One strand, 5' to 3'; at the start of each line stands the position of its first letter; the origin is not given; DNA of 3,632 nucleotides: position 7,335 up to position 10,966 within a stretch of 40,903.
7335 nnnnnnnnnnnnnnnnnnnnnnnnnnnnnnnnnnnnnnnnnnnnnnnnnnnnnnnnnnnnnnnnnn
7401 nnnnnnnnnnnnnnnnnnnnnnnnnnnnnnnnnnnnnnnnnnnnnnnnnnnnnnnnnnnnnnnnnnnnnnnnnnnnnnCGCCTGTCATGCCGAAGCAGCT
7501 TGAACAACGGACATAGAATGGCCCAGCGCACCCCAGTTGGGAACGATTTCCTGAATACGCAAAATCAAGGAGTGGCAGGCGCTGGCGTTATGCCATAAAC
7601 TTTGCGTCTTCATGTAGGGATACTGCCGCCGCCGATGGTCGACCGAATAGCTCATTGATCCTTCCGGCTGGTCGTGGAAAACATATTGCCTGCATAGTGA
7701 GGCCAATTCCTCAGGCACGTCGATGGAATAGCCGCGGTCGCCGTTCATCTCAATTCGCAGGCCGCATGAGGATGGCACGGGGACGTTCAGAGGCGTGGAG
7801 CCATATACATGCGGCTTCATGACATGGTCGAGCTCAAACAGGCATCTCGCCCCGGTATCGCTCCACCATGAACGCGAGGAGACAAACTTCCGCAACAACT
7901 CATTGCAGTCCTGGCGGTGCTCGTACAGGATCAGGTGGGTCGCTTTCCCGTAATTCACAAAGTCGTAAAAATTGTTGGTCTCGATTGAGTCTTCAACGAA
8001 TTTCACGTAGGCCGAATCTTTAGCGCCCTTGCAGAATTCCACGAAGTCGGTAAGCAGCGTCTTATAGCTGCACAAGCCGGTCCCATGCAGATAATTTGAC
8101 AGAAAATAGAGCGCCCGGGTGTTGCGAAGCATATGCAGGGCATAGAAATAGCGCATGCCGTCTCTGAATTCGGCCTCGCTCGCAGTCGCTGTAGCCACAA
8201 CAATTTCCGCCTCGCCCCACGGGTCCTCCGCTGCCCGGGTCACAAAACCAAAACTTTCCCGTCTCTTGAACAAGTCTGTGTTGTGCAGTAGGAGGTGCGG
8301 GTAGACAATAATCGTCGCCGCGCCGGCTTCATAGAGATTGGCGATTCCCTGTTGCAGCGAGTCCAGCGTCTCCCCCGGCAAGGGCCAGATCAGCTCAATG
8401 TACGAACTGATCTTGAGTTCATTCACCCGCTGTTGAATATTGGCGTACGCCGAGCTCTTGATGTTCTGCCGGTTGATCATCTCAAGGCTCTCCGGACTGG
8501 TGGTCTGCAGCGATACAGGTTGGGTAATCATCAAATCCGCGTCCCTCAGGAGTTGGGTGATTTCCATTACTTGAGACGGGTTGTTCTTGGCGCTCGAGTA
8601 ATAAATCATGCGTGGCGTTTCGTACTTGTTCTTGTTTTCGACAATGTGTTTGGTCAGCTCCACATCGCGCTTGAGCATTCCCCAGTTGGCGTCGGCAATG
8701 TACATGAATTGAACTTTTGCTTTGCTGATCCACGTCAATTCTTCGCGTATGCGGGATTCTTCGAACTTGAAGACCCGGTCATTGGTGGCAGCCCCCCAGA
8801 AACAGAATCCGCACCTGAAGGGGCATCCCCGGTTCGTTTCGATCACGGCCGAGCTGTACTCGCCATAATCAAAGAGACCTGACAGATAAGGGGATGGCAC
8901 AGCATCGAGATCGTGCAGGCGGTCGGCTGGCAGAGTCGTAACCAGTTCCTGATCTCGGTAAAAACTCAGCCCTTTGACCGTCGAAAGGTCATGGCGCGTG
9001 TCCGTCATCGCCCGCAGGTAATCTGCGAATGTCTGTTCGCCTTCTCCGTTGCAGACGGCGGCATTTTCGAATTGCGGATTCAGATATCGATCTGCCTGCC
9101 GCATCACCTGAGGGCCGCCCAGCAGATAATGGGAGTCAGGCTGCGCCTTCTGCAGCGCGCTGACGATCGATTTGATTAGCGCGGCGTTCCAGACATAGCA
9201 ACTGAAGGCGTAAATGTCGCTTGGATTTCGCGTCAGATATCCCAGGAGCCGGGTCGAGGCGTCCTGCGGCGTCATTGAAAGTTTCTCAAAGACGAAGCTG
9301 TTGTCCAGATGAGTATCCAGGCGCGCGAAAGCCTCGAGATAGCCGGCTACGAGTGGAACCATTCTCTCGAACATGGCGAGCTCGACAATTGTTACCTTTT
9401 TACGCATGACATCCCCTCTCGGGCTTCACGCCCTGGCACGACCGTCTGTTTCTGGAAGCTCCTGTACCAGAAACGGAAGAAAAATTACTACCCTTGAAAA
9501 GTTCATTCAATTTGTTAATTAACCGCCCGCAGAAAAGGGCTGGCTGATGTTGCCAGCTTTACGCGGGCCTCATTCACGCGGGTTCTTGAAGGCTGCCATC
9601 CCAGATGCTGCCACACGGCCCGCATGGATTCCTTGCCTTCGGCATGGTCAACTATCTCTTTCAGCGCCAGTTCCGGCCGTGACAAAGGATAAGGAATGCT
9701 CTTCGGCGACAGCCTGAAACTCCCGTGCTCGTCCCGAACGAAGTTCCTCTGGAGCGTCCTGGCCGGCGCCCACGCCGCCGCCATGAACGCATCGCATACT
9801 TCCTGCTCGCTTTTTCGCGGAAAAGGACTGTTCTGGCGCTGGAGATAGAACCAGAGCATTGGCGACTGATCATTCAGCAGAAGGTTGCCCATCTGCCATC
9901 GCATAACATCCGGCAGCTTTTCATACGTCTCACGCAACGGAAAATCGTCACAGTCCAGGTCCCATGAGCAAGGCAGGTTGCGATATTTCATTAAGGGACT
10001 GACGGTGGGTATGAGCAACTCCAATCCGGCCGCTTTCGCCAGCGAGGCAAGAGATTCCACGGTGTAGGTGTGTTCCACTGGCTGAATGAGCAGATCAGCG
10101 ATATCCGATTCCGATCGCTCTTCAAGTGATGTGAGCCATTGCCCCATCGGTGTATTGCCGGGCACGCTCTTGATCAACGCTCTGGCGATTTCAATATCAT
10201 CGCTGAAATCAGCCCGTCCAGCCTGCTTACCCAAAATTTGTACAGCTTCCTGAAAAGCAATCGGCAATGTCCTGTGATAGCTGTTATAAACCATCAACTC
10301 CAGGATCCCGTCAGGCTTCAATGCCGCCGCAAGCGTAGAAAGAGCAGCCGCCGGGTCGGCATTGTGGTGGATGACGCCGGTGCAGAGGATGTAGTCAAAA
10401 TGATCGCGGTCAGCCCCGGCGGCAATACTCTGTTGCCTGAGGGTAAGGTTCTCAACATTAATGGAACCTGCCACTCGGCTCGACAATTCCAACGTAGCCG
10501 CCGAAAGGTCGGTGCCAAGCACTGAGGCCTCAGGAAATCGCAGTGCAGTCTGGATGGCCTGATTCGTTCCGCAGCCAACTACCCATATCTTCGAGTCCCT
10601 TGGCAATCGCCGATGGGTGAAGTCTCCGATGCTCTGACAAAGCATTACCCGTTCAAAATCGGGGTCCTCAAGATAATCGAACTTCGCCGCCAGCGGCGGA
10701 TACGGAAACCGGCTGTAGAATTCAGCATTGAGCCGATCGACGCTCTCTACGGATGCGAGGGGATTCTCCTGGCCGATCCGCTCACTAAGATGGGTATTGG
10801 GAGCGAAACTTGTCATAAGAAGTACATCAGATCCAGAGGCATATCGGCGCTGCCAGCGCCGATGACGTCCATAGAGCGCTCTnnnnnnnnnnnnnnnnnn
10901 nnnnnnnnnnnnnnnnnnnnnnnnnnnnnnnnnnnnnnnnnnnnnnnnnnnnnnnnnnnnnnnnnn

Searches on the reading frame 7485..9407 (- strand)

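Call 8: search_protein_families(library=pfam, proteins=[window:7485-9407:-], max_evalue=0.001)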
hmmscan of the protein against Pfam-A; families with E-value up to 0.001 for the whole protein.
window:7485-9407:- (640 aa): 2 families
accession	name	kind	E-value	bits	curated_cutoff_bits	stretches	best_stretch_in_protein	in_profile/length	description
PF04055.27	Radical_SAM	-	4.4e-07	30.7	29.5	1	190-352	2-160/166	Radical SAM superfamily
PF02310.24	B12-binding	-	1e-06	29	32.1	1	52-129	41-119/121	B12 binding domain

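Call 68: search_protein_families(library=ncbifam, proteins=[window:7485-9407:-], max_evalue=0.00001)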
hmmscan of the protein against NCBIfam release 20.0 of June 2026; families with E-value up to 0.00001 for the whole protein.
window:7485-9407:- (640 aa): 11 families
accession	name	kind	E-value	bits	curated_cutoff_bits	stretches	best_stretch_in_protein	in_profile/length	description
NF033712.0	B12_rSAM_KedN5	subfamily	3.5e-96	322.8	700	1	16-507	15-509/624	KedN5 family methylcobalamin-dependent radical SAM C-methyltransferase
TIGR02026.1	BchE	equivalog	5.3e-16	58.5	481.35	1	65-257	66-266/497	magnesium-protoporphyrin IX monomethyl ester anaerobic oxidative cyclase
TIGR04479.1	bcpD_PhpK_rSAM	subfamily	9.2e-15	54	600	1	69-389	118-437/504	PhpK family radical SAM P-methyltransferase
TIGR04013.1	B12_SAM_MJ_1487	hypoth_equivalog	1.7e-14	53.4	251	1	59-358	40-330/382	TIGR04013 family B12-binding domain/radical SAM domain-containing protein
TIGR03471.1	HpnJ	equivalog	4.4e-13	48.9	577.6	1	81-439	87-446/472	hopanoid biosynthesis associated radical SAM protein HpnJ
NF038361.1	rSAM_Sden_1168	equivalog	2.9e-10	39.3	575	1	117-390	201-480/560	Sden_1168 family B12-binding radical SAM P-methyltransferase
TIGR03975.1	rSAM_ocin_1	subfamily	7.3e-10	38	281.85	1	61-240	127-319/606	RiPP maturation radical SAM C-methyltransferase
TIGR04072.2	rSAM_ladder_B12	equivalog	2.1e-09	36.5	360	1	42-389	49-378/443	lipid biosynthesis B12-binding/radical SAM protein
NF050148.1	rSAM_ApyD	equivalog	4e-09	35.4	750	1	81-215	93-227/645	RiPP biosynthesis radical SAM protein ApyD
TIGR04014.1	B12_SAM_MJ_0865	equivalog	4e-08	32.5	360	1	74-203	50-177/434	methyl-coenzyme M reductase glutamine C-methyltransferase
TIGR04367.1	HpnR_B12_rSAM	equivalog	1.5e-06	27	650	1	63-232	61-232/490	hopanoid C-3 methylase HpnR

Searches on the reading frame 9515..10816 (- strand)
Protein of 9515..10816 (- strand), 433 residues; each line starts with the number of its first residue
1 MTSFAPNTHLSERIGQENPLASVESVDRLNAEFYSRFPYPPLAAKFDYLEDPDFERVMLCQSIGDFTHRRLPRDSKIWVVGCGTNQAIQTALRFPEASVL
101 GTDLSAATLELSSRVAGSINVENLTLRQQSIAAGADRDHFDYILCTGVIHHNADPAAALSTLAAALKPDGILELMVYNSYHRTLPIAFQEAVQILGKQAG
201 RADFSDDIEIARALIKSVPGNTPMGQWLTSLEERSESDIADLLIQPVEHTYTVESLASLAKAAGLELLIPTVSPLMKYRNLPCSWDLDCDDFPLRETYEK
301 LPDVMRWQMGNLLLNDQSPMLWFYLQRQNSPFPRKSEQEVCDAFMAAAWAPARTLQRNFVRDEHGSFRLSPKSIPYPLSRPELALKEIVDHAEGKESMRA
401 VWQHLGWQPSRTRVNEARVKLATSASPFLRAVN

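Call 8: search_protein_families(library=pfam, proteins=[window:9515-10816:-], max_evalue=0.001)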
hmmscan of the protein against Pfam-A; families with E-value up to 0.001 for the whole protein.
window:9515-10816:- (433 aa): 6 families
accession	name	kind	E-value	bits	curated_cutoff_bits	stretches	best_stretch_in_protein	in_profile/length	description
PF08242.18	Methyltransf_12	-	3.6e-15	56.9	30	1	80-172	3-98/98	Methyltransferase domain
PF13489.12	Methyltransf_23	-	2.6e-13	50.5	27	1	80-267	29-161/164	Methyltransferase domain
PF13847.12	Methyltransf_31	-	1.1e-11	45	27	1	80-172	10-107/145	Methyltransferase domain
PF08241.18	Methyltransf_11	-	1.7e-11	45.1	21.2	1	80-172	3-93/95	Methyltransferase domain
PF13649.12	Methyltransf_25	-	5e-11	43.6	27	1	80-170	4-97/97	Methyltransferase domain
PF05175.20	MTS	-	0.00015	21.9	23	1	75-189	33-155/170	Methyltransferase small domain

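Call 68: search_protein_families(library=ncbifam, proteins=[window:9515-10816:-], max_evalue=0.00001)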
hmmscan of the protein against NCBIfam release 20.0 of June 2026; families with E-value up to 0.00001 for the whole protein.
window:9515-10816:- (433 aa): 2 families
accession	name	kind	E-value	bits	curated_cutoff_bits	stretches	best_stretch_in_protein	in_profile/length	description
TIGR01983.1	UbiG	equivalog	6e-08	32.3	102.95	1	74-183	50-160/228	bifunctional 2-polyprenyl-6-hydroxyphenol methylase/3-demethylubiquinol 3-O-methyltransferase UbiG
NF045667.1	MTase_DVU1556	equivalog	4.8e-06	26.2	155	1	70-174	19-119/213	DVU_1556 family methyltransferase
